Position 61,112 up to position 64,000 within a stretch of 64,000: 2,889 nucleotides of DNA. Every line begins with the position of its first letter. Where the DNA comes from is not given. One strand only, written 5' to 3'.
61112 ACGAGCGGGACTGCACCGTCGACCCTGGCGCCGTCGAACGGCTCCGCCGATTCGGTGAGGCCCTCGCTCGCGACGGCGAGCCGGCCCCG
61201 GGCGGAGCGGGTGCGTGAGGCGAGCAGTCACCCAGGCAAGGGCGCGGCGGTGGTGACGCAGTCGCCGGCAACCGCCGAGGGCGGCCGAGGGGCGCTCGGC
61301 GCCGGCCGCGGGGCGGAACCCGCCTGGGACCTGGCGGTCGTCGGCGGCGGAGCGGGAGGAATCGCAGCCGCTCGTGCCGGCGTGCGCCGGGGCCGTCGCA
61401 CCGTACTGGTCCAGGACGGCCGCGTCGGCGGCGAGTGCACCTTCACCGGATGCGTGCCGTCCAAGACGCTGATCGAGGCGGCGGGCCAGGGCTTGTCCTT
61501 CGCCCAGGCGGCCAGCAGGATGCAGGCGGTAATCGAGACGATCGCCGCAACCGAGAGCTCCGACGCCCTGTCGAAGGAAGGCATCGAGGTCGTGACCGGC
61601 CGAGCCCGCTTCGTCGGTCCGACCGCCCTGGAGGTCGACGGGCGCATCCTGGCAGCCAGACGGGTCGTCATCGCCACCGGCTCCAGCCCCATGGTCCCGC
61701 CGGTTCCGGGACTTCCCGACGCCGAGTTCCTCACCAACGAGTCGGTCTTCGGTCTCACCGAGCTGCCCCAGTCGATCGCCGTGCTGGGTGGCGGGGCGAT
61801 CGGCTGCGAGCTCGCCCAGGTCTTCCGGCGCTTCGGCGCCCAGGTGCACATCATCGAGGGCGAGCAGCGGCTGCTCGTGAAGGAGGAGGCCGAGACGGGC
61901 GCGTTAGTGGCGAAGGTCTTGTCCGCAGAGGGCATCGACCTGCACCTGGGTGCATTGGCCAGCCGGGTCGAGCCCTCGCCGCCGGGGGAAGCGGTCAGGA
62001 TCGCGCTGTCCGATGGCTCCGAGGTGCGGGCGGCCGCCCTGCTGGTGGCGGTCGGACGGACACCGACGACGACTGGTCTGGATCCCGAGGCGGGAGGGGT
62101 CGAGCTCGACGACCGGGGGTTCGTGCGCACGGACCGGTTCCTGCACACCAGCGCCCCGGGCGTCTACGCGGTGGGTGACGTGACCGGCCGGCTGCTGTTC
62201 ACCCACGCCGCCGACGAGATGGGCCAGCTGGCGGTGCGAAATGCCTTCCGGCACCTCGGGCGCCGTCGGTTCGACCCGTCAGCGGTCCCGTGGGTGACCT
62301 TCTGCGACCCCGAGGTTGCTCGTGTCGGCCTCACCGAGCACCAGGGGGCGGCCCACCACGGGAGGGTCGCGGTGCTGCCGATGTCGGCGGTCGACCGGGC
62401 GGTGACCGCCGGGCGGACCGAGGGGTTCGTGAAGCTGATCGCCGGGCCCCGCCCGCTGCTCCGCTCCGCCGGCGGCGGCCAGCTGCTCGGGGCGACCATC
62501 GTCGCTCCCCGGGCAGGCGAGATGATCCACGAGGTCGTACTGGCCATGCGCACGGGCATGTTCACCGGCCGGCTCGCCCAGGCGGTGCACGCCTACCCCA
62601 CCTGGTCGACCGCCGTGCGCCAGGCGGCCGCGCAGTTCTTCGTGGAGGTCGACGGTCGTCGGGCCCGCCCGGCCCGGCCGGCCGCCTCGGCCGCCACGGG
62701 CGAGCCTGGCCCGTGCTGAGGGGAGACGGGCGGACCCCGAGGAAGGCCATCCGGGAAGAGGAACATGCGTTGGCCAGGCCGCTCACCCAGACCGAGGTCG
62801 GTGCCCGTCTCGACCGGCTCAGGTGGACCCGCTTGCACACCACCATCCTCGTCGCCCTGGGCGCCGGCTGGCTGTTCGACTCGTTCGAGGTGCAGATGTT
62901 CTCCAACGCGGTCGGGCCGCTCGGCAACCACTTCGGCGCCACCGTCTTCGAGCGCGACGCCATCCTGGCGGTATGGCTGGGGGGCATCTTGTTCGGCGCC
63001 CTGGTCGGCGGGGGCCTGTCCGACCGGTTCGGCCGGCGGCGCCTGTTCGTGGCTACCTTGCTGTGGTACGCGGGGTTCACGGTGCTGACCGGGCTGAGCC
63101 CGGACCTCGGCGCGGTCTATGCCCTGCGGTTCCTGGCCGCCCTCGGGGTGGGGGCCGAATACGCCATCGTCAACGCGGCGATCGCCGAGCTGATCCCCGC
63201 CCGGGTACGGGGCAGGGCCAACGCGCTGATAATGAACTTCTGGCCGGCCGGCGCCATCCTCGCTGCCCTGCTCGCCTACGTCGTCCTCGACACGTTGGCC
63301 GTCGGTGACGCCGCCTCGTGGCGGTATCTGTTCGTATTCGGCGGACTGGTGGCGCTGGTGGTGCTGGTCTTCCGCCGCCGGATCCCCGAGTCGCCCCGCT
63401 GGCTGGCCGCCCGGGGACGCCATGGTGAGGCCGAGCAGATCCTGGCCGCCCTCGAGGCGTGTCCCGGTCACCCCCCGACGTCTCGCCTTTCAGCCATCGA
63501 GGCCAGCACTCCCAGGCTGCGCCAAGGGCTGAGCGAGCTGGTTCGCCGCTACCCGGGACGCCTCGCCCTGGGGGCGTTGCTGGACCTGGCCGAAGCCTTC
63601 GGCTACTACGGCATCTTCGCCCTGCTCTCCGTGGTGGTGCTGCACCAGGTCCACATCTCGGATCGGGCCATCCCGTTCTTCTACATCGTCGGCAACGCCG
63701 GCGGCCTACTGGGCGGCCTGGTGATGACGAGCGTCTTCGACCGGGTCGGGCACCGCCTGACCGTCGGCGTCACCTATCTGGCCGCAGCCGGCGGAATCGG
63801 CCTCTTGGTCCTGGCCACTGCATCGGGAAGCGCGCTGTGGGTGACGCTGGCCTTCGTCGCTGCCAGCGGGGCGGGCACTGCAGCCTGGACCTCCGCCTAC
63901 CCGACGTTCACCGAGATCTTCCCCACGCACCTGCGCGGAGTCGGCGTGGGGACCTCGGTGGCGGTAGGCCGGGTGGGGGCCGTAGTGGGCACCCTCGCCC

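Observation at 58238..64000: SigR/RsrA-like switch linked to an orphan disulfide reductase, an MFS pump, a DUF4396 (CGAGC) membrane protein, DedA and a 9-Cys protein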

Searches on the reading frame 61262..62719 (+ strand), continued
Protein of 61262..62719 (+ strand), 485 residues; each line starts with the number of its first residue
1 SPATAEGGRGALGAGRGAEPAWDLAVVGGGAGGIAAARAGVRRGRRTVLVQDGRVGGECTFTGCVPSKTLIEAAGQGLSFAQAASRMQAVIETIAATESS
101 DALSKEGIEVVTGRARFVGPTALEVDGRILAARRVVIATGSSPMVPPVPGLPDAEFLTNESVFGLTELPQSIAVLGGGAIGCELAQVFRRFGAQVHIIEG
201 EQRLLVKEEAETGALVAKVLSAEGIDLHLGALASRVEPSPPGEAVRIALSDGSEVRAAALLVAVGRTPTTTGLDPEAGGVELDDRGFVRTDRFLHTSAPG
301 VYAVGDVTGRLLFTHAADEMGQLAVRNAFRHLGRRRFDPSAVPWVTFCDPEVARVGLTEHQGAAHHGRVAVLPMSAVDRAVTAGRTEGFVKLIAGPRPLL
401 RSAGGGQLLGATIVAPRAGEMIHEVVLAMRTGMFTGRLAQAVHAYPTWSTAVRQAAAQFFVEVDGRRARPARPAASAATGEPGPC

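Call 71: find_encoding_contigs(protein=P0113, flank=5000, max_places=2)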
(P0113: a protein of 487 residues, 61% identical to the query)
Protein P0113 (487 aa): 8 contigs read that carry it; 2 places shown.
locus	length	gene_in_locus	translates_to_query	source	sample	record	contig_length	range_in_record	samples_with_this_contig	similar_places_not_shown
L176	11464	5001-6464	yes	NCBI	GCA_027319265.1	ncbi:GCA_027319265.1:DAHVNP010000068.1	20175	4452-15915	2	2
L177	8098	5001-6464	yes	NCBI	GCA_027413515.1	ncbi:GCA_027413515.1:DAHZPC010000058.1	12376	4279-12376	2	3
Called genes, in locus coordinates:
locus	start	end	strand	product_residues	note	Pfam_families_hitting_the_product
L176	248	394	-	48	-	-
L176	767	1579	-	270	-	-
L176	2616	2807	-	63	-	-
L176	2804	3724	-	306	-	PF01209:Ubie_methyltran (weak), PF13847:Methyltransf_31, PF08241:Methyltransf_11, PF08242:Methyltransf_12 (faint), PF13649:Methyltransf_25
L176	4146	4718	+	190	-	PF22029:PhyR_sigma2 (weak), PF04542:Sigma70_r2, PF08281:Sigma70_r4_2, PF04545:Sigma70_r4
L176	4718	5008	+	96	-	PF13490:zf-HC2 (weak)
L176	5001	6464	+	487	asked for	PF07992:Pyr_redox_2, PF12831:FAD_oxidored (weak), PF13738:Pyr_redox_3, PF00070:Pyr_redox, PF02852:Pyr_redox_dim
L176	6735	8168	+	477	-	PF04055:Radical_SAM (faint)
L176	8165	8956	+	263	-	PF01048:PNP_UDP_1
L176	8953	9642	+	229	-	PF09837:DUF2064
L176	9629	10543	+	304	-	PF00535:Glycos_transf_2, PF10111:Glyco_tranf_2_2 (weak), PF13641:Glyco_tranf_2_3 (weak)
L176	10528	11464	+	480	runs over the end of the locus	PF07690:MFS_1, PF00083:Sugar_tr, PF07690:MFS_1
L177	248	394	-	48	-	-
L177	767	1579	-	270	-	-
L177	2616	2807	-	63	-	-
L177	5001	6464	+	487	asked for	PF07992:Pyr_redox_2, PF12831:FAD_oxidored (weak), PF13738:Pyr_redox_3, PF00070:Pyr_redox, PF02852:Pyr_redox_dim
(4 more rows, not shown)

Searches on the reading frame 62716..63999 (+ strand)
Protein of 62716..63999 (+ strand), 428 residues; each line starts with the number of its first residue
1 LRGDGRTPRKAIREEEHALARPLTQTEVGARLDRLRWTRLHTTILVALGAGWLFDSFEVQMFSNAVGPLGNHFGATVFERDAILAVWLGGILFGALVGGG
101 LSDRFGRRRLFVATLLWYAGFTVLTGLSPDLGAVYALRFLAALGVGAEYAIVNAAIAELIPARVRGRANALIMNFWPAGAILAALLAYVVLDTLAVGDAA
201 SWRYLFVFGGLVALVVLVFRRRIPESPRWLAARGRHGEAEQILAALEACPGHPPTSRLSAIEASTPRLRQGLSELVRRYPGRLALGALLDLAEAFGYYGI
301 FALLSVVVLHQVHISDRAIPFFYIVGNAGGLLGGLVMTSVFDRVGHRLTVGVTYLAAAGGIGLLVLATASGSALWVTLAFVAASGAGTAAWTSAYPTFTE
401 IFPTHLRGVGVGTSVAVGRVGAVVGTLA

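Call 3: search_protein_families(library=pfam, proteins=[window:62716-63999:+], max_evalue=0.01)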
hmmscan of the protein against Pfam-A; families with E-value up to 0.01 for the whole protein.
window:62716-63999:+ (428 aa): 2 families
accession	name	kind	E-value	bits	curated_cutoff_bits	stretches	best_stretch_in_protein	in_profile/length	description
PF07690.21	MFS_1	-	8.8e-38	130.5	33.4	1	54-426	7-347/347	Major Facilitator Superfamily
PF00083.30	Sugar_tr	-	3.2e-36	125.6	22.3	1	83-425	51-402/452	Sugar (and other) transporter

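Call 5: search_protein_families(library=ncbifam, proteins=[window:62716-63999:+], max_evalue=0.01)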
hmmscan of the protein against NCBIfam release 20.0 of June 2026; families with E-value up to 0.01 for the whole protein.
window:62716-63999:+ (428 aa): 37 families (the best 25 are shown)
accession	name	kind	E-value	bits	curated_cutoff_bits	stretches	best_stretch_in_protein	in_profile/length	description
TIGR00895.1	2A0115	subfamily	7.7e-47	160.1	418.55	1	38-426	12-391/398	aromatic acid/H+ symport family MFS transporter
TIGR00898.1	2A0119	subfamily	3.6e-43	148.1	550.75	1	85-424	133-461/506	cation transport protein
NF008586.0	PRK11551.1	equivalog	1e-32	113.7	410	2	52-246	24-213/406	3-(3-hydroxy-phenyl)propionate transporter MhpT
TIGR00891.1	2A0112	subfamily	3e-28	99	552.9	1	50-423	19-378/405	sialate:H+ symport family MFS transporter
NF003024.0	PRK03893.1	subfamily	4.8e-22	78.4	604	1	44-238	22-210/497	sialate:H+ symport family MFS transporter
NF053517.1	HbztTptrPcaK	equivalog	2.7e-21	76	770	1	79-426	55-394/437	4-hydroxybenzoate transporter PcaK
TIGR00883.1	2A0106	subfamily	6.5e-21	74.9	443.45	1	93-420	50-365/400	metabolite/H+ symporter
TIGR00879.1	SP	subfamily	1.7e-19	69.8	237.8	1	63-418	77-456/510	sugar porter family MFS transporter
TIGR01299.1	synapt_SV2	subfamily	7.4e-17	60.5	637.3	1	80-245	204-376/742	synaptic vesicle protein SV2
NF008963.0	PRK12307.1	equivalog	6.7e-16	58.5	637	1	47-234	22-203/426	MFS transporter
NF007484.0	PRK10077.1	equivalog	1e-14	54.3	608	1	85-417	62-408/480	D-xylose transporter XylE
NF052357.1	GlucTporGlcPStph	equivalog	2.5e-14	52.9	750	1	44-239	7-197/445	glucose transporter GlcP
TIGR00880.1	2_A_01_02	superfamily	8.6e-14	51.9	131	1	92-219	12-133/141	multidrug resistance protein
NF053813.1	MFS_TcaB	equivalog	6.8e-13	48.1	475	1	43-225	6-183/396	putative multidrug effflux MFS transporter TcaB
TIGR00887.1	2A0109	equivalog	4.6e-12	45.6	610.3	2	33-230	6-231/502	phosphate:H+ symporter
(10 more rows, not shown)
